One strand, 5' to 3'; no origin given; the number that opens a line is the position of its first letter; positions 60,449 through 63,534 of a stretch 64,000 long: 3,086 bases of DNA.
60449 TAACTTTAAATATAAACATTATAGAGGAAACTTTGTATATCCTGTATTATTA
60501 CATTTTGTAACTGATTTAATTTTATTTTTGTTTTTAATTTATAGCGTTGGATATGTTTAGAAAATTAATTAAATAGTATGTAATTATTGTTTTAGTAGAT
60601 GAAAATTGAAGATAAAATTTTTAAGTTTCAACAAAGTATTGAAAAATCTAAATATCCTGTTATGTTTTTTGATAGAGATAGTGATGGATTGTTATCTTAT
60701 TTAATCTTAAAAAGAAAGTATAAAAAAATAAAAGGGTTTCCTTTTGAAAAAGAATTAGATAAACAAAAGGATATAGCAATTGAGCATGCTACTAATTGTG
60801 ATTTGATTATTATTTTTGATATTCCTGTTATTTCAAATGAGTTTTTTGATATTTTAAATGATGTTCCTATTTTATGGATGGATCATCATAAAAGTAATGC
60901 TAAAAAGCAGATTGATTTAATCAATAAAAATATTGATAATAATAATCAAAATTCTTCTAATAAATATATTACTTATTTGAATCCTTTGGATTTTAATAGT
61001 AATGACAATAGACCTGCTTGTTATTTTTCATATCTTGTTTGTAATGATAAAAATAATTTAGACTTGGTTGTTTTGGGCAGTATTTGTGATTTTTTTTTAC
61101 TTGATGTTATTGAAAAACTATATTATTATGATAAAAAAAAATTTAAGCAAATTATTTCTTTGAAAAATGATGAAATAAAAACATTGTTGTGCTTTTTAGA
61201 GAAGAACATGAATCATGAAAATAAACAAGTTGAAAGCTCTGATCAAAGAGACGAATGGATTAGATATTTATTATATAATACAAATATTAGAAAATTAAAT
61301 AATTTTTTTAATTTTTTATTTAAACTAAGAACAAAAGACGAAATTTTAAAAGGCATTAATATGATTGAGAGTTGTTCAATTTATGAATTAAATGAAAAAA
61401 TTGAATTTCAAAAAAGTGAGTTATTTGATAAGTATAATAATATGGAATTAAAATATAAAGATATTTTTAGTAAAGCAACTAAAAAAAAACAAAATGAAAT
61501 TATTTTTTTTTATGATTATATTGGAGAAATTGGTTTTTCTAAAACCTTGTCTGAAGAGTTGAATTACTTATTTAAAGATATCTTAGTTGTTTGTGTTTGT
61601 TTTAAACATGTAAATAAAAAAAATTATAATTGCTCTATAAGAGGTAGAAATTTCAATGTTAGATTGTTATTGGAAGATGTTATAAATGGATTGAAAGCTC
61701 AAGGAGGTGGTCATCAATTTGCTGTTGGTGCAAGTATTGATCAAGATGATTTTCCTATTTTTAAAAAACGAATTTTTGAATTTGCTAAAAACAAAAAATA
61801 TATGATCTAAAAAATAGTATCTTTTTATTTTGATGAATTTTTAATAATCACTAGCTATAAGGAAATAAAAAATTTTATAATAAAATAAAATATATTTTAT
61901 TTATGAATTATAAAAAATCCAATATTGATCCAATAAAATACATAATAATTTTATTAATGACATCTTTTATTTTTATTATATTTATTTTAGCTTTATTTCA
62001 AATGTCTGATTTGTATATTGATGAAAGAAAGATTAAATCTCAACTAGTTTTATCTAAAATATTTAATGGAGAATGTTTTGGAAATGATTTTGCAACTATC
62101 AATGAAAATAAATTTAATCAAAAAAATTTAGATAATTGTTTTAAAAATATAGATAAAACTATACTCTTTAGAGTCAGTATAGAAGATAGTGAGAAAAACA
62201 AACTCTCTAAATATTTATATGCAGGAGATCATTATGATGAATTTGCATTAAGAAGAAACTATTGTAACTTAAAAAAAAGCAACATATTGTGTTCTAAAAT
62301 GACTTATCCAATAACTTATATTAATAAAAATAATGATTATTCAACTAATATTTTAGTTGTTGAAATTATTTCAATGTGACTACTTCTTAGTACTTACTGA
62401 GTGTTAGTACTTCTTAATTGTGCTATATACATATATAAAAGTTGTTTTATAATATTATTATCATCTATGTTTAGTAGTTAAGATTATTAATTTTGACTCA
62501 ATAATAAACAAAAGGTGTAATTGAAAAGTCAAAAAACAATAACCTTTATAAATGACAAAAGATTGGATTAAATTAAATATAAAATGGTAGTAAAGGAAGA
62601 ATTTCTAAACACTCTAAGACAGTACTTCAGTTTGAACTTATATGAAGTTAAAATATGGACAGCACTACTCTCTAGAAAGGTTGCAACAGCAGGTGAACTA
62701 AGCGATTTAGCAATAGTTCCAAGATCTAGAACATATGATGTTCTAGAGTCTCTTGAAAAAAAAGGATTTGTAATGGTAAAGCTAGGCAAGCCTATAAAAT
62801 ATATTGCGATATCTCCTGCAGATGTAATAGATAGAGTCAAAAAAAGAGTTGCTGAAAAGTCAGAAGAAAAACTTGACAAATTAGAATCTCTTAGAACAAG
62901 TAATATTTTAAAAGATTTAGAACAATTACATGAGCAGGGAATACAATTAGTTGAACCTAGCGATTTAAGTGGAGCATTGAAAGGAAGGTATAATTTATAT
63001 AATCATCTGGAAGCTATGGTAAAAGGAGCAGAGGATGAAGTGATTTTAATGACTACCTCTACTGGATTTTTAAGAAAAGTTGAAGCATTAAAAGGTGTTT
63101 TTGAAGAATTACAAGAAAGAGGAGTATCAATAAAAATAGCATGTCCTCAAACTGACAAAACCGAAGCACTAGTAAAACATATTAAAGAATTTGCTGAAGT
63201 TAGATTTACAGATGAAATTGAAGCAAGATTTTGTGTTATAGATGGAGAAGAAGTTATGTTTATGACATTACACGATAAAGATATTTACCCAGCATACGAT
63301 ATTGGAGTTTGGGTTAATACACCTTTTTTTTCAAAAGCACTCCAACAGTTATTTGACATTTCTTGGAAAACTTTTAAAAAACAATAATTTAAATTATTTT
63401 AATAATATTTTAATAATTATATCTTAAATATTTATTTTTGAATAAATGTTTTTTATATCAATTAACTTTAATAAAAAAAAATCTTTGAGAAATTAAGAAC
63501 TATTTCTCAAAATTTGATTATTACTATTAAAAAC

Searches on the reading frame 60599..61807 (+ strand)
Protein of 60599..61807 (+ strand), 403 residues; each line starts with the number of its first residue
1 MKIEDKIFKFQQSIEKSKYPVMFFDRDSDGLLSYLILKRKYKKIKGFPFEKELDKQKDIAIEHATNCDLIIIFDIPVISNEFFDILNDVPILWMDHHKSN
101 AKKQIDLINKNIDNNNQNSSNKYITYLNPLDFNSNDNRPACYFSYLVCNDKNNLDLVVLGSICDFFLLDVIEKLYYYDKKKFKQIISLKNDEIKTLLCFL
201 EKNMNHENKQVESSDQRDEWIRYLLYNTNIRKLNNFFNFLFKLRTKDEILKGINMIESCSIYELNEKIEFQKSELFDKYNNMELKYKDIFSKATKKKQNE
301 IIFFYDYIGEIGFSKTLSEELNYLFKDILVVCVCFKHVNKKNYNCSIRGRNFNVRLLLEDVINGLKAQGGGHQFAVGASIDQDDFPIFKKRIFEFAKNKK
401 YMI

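Call 55: search_protein_families(library=pfam, proteins=[window:60599-61807:+], max_evalue=0.0001)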
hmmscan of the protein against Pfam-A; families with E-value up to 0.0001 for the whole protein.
window:60599-61807:+ (403 aa): 1 family
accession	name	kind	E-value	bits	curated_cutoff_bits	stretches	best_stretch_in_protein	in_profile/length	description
PF02272.25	DHHA1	-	1.5e-06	29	25.9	1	330-397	33-101/102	DHHA1 domain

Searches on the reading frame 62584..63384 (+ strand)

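Call 55: search_protein_families(library=pfam, proteins=[window:62584-63384:+], max_evalue=0.0001)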
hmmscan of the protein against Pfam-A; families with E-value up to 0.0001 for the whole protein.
window:62584-63384:+ (267 aa): 2 families
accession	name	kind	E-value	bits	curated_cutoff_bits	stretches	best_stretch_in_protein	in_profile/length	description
PF01978.25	TrmB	-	8.3e-18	64.5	25.6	1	14-78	3-67/68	Sugar-specific transcriptional regulator TrmB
PF11495.14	Regulator_TrmB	-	1.1e-05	25.3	22.2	1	133-240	6-111/233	Archaeal transcriptional regulator TrmB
